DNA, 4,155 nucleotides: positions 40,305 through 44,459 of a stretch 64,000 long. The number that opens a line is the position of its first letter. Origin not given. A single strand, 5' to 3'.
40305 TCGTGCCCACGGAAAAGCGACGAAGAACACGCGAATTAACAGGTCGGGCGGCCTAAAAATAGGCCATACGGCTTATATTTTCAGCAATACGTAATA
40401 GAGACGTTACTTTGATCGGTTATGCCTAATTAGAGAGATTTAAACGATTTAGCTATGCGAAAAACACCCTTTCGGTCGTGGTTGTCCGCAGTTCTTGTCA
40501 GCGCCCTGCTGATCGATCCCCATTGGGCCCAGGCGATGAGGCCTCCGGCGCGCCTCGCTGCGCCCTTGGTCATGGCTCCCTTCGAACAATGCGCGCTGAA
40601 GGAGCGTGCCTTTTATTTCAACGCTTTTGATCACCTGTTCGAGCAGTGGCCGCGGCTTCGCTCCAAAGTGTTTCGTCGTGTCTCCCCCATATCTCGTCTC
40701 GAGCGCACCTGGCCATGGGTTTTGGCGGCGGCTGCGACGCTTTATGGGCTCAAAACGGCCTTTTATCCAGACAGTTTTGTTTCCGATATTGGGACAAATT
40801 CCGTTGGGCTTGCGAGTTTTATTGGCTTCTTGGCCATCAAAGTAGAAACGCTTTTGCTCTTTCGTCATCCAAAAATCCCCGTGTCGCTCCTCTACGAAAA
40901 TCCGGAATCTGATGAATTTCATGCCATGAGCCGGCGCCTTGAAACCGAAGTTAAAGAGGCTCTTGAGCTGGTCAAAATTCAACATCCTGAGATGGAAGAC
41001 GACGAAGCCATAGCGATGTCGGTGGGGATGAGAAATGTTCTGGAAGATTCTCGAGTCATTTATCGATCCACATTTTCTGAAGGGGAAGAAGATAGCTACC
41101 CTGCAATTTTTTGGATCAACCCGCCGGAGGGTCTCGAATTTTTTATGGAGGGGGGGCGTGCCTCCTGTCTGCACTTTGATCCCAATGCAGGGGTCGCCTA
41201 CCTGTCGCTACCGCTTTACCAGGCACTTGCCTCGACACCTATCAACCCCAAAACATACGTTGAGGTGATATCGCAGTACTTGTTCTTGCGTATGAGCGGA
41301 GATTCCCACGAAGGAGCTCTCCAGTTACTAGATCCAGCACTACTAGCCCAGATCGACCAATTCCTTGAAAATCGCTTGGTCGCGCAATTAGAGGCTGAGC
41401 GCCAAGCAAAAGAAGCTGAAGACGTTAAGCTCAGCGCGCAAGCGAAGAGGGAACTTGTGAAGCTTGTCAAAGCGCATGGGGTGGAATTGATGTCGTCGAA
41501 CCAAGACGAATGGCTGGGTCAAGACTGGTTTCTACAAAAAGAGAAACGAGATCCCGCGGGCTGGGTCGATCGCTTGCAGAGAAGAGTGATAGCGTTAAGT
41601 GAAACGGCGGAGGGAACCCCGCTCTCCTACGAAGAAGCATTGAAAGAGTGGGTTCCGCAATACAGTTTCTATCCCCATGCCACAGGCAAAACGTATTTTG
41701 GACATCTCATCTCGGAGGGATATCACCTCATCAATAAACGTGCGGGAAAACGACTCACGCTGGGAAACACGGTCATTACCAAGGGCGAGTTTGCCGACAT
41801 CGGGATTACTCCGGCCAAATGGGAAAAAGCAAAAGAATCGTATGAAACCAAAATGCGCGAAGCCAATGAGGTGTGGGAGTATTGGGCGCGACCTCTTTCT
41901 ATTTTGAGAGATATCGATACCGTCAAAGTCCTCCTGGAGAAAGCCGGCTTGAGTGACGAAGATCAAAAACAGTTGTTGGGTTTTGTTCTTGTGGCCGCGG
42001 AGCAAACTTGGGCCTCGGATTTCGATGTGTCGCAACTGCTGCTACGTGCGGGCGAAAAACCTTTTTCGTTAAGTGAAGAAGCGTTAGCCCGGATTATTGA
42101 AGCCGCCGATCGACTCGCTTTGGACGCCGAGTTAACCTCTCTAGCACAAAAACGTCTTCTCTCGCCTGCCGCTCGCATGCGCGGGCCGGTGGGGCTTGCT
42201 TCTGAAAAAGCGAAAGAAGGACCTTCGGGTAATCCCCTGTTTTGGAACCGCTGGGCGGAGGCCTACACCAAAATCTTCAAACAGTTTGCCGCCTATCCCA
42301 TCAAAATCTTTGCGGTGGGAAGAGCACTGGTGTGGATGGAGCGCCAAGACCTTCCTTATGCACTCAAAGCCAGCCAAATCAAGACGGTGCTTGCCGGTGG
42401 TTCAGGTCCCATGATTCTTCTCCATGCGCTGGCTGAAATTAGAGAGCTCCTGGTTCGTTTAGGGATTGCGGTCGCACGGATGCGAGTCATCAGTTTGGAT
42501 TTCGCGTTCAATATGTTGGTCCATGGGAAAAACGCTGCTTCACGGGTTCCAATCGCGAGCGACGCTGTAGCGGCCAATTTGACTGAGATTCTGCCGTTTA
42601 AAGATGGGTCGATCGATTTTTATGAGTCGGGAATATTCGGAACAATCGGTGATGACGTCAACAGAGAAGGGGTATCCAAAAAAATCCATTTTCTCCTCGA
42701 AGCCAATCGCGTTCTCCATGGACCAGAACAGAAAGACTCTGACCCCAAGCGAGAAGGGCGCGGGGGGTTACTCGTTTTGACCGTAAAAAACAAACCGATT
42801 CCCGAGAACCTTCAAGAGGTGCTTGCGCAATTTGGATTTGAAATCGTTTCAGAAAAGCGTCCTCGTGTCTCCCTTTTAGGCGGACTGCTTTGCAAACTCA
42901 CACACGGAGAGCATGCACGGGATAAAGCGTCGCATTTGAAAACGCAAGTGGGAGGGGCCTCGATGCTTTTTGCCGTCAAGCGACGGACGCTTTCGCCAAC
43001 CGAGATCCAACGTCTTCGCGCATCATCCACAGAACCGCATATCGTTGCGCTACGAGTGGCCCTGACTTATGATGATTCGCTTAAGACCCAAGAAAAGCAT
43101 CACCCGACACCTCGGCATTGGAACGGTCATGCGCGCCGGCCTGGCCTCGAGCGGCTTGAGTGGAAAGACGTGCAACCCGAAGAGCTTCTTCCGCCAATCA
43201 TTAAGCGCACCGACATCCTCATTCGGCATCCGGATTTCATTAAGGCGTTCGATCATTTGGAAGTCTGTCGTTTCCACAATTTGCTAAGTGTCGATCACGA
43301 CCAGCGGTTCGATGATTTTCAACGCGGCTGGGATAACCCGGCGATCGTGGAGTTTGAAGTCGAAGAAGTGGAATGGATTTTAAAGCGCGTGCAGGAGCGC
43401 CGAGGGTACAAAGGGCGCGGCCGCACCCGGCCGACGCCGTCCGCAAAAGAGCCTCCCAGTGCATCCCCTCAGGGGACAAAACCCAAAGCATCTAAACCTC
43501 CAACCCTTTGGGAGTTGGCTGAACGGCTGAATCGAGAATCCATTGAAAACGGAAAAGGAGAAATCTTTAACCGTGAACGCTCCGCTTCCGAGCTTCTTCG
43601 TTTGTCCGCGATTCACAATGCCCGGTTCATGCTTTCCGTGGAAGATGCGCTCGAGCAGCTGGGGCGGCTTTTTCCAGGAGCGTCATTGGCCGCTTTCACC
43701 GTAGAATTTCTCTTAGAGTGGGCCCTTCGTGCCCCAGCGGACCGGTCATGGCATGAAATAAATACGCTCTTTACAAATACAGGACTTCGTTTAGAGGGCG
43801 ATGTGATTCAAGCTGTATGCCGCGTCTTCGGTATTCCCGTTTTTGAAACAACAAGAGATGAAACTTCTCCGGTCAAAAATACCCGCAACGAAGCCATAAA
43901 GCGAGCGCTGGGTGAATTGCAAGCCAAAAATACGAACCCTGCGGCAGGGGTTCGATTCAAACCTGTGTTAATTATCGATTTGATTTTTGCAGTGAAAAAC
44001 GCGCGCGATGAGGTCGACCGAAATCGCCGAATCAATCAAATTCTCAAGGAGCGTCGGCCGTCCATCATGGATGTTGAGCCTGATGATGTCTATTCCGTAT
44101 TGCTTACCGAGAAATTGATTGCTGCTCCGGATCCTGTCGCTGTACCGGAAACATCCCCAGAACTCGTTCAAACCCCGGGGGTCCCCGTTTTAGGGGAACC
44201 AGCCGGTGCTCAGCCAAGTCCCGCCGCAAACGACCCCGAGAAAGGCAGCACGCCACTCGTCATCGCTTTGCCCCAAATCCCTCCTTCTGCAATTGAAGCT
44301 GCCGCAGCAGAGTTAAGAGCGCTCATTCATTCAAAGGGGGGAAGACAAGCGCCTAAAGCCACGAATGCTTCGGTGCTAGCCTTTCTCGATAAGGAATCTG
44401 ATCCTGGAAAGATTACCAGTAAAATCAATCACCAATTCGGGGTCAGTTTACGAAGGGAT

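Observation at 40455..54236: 13.8-kb single ORF encoding a 4593-aa secreted protein built from seven tandem, previously unrecognisable ~410-510-aa modules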

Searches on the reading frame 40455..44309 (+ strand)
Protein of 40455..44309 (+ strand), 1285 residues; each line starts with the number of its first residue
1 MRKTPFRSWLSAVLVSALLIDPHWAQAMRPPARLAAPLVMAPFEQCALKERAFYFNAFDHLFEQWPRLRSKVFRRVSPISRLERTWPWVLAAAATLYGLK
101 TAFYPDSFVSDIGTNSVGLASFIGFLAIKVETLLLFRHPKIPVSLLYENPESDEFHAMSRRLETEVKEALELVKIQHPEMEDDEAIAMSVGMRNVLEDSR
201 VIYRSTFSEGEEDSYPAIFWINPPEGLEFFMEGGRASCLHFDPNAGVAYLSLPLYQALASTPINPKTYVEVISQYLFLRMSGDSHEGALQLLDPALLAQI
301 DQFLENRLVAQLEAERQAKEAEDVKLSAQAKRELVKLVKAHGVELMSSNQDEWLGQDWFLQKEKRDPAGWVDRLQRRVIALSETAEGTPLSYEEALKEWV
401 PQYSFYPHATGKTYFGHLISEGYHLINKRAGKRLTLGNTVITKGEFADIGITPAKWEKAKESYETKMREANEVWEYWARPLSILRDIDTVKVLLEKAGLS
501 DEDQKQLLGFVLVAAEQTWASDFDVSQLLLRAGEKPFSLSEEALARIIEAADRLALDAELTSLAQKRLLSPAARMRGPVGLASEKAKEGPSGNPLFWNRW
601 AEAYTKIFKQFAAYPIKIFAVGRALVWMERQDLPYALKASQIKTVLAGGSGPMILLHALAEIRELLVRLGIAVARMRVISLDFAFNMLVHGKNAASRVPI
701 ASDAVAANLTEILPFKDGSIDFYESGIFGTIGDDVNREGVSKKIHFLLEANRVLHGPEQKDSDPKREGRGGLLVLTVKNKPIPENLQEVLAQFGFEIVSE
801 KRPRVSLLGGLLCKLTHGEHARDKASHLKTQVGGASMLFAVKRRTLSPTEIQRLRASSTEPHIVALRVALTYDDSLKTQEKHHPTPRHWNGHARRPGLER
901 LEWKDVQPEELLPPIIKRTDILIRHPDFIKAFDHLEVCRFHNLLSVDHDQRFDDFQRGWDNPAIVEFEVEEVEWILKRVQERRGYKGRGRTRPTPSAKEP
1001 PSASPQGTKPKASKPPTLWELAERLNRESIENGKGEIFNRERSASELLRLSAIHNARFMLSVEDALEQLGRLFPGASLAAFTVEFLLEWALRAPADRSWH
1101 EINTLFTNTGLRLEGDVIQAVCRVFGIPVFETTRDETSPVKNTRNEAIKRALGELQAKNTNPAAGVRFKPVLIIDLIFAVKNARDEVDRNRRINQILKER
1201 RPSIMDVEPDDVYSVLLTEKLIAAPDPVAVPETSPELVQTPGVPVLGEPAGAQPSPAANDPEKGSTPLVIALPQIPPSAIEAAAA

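Call 46: find_homologous_proteins(query=window:40455-44309:+)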
Query window:40455-44309:+: 8000 candidates shared short words with the query, none scored E <= 0.001.

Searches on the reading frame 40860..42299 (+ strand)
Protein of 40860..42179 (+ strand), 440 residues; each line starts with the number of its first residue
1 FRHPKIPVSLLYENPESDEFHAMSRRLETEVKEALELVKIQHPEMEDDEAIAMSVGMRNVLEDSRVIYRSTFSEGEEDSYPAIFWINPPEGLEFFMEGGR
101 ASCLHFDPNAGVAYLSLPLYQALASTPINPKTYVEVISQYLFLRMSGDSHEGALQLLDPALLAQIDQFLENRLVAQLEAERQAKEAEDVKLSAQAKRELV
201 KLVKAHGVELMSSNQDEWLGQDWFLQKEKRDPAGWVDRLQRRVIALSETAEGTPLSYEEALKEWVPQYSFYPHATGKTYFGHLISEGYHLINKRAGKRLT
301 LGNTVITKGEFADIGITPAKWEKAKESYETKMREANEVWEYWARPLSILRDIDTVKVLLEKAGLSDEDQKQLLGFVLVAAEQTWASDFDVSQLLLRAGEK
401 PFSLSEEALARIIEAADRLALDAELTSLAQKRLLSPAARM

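Call 61: search_protein_families(library=pfam, proteins=[window:40860-42179:+], max_evalue=10)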
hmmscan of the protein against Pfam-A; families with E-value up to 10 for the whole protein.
window:40860-42179:+ (440 aa): 1 family
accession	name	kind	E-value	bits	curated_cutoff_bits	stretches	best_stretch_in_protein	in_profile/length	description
PF18068.6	Npun_R1517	-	1.3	9.6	27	1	150-202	25-72/74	Npun R1517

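Call 113: search_solved_structures(query=A6, max_evalue=10, show_alignments=2)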
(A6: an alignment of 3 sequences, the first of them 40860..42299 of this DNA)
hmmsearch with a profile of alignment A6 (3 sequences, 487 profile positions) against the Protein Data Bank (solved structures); distinct sequences matched with E-value up to 10: 2.
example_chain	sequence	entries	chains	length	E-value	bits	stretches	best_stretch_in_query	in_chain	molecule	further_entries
8bdk_A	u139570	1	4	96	0.28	13.1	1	189-267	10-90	DNA-binding protein HmvA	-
9c14_A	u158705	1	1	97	0.7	11.8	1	283-335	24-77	Copper transport protein YcnJ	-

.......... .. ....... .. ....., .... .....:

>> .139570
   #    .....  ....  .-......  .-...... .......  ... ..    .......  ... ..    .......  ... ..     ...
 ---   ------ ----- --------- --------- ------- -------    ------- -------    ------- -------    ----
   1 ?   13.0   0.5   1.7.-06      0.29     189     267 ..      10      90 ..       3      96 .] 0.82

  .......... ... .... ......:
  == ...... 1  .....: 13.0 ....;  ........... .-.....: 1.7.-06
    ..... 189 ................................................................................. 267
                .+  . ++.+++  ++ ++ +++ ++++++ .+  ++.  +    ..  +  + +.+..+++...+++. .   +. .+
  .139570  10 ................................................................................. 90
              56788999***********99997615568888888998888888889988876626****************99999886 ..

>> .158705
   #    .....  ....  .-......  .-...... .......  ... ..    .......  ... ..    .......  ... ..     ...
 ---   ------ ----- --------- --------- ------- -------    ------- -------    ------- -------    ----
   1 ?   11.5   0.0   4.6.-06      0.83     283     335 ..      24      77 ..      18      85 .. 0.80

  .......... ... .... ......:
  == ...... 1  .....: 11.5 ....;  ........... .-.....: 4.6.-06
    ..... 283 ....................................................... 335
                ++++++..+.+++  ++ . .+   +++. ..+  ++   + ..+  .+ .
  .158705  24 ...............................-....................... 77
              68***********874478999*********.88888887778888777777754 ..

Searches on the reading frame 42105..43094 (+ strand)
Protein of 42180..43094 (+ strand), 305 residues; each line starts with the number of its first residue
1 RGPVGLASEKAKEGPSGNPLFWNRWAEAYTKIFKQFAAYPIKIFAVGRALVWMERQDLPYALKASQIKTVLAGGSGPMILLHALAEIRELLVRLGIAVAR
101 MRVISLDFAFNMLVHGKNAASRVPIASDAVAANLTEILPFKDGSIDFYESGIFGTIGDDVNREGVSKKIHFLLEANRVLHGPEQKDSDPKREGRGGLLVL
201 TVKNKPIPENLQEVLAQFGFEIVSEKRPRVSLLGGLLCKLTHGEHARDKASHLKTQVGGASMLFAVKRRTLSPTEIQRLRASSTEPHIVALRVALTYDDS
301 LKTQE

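Call 50: search_solved_structures(query=A3, max_evalue=10, show_alignments=2)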
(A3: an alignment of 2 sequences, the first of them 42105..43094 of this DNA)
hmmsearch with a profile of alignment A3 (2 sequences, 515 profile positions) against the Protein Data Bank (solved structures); distinct sequences matched with E-value up to 10: 0.

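Call 61: search_protein_families(library=pfam, proteins=[window:42180-43094:+], max_evalue=10)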
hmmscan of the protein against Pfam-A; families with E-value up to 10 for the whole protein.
window:42180-43094:+ (305 aa): 3 families
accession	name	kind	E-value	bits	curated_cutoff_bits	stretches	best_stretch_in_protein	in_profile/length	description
PF08241.18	Methyltransf_11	-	0.008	17.2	21.2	1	99-147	18-63/95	Methyltransferase domain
PF01209.24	Ubie_methyltran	-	0.12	12.1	20.1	1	91-149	73-121/233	ubiE/COQ5 methyltransferase family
PF13649.12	Methyltransf_25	-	0.19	12.9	27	1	100-150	21-70/97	Methyltransferase domain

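Call 71: predict_structure(alignment_id=A3)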
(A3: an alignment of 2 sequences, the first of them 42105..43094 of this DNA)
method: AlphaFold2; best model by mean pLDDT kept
length: 330 residues; sequences in the alignment: 2
mean_pLDDT: 36.6   pTM: 0.26
mean pLDDT of the five models: 36.6, 35.8, 33.8, 33.1, 32.1
residues with pLDDT >= 90: 0; 70-90: 0; 50-70: 27; < 50: 303
segments of 3 or more residues with pLDDT < 50: 13-55, 57-79, 81-231, 242-308, 310-313, 325-330
pLDDT, mean of each block of 10 residues (from residue 1): 52 42 32 32 42 47 33 44 40 40 45 46 30 44 38 23 24 25 25 25 24 26 30 53 45 32 31 31 33 36 45 48 44
secondary structure, 60 per line:
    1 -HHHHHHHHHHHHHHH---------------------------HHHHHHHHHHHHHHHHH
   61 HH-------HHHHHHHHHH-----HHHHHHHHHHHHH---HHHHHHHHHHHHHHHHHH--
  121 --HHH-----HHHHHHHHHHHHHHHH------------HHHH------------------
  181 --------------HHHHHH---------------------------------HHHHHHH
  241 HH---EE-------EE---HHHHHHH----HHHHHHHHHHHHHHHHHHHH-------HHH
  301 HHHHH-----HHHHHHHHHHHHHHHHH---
elements in order: H2-16 H44-62 H70-79 H85-97 H101-118 H131-146 H159-162 H195-200 H234-242 H260-266 H271-290 H298-305 H311-327
